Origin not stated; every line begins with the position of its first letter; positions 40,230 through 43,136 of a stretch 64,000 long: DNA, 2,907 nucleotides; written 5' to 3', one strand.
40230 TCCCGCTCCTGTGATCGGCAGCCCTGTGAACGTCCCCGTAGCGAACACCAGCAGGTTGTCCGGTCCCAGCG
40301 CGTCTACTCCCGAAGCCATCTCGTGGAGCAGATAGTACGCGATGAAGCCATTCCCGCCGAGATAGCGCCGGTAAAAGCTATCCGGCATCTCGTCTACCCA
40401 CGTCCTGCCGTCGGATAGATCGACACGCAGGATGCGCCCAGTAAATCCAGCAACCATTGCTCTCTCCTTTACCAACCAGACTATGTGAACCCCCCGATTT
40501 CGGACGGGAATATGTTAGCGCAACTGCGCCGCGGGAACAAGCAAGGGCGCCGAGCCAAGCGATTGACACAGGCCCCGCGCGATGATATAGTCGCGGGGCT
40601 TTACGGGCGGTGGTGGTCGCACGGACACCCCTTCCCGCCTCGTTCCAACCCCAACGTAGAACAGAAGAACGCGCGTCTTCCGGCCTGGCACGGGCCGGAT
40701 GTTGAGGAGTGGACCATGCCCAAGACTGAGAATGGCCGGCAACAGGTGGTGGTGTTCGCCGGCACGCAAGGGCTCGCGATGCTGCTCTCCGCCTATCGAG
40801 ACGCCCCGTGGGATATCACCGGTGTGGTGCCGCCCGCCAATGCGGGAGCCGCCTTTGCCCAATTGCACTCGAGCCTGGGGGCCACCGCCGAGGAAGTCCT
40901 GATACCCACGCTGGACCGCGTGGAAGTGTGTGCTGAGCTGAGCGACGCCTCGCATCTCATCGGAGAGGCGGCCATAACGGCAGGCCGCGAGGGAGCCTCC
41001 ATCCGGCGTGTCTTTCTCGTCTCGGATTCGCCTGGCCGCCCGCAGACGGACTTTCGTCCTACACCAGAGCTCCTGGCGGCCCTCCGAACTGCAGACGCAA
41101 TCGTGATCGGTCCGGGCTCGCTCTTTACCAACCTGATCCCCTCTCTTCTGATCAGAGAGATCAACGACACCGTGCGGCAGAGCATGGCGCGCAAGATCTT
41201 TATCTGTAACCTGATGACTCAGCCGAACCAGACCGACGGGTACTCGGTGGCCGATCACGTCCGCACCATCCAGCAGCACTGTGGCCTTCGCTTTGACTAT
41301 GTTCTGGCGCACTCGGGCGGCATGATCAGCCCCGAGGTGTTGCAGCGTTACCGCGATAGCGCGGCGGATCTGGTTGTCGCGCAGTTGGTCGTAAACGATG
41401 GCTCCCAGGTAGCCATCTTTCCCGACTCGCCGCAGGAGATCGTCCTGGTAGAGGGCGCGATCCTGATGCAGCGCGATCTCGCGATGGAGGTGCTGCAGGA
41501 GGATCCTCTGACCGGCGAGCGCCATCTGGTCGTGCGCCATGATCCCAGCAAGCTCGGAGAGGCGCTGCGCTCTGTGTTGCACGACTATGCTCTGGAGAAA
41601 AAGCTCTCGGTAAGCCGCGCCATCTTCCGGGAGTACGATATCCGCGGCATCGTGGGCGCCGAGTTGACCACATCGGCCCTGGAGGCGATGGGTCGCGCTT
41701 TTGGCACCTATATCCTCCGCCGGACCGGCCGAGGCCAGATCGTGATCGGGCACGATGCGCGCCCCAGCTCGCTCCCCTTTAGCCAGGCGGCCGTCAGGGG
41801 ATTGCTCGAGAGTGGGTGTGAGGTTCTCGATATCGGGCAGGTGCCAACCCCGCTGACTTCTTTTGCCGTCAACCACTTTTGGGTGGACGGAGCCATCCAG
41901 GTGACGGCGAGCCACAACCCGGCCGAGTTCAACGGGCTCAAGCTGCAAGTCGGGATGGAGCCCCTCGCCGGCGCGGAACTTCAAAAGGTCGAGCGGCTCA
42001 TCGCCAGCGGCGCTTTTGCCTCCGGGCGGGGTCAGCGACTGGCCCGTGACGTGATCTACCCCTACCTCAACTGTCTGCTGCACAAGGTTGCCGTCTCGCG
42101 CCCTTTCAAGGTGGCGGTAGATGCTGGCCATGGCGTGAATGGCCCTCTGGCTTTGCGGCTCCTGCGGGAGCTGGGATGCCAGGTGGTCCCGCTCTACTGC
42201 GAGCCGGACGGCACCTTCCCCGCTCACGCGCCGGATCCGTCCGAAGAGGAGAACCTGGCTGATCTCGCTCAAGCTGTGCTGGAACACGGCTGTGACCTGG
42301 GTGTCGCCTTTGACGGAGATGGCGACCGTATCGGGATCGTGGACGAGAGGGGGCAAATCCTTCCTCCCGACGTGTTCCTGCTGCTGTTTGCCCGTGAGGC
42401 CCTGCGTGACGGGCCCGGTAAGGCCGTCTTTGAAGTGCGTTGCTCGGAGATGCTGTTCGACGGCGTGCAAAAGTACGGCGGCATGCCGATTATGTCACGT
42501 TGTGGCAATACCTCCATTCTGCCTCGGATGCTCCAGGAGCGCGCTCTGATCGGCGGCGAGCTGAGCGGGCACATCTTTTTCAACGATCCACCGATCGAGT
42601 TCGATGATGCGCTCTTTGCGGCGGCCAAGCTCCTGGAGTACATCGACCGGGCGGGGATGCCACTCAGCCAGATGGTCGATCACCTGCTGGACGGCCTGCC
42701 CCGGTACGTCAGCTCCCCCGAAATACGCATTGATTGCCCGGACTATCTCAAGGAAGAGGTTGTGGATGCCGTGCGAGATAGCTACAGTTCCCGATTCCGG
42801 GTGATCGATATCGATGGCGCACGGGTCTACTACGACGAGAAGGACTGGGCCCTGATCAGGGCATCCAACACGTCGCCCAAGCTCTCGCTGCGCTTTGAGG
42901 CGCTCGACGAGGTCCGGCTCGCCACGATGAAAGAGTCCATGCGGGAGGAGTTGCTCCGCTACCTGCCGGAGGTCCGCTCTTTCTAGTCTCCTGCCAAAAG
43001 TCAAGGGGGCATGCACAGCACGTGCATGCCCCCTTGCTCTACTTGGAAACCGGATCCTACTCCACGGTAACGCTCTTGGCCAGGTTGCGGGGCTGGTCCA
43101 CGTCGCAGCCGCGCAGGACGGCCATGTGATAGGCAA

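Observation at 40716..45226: YvcK/GlmR-like domain fused to a phosphohexomutase, convergent with ribozyme-controlled glmS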

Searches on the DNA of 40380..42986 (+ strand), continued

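Call 97: search_with_rna_model(model_id=R1, sources=[L177, L178], max_evalue=1)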
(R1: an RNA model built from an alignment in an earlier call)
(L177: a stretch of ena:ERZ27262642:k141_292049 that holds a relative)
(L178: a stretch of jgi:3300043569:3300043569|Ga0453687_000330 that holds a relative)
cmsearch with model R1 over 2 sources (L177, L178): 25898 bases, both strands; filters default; matches with E-value up to 1: 2.
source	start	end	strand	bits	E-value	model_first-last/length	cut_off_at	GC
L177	9913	9973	-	11.7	0.049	1-155/155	no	0.79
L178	8457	8487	+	7.8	0.47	13-43/155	no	0.71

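Call 100: search_rna_families(sources=[L177, L178], threshold=evalue, max_evalue=1)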
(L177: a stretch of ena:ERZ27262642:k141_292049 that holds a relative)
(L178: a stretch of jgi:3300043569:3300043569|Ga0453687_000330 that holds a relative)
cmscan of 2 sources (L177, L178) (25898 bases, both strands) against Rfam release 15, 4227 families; matches with E-value up to 1: 1.
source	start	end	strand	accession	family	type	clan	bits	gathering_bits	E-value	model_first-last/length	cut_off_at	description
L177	12104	12176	+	RF00301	snoZ256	Gene; snRNA; snoRNA; CD-box;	-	26.5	50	0.075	1-94/94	no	Small nucleolar RNA Z256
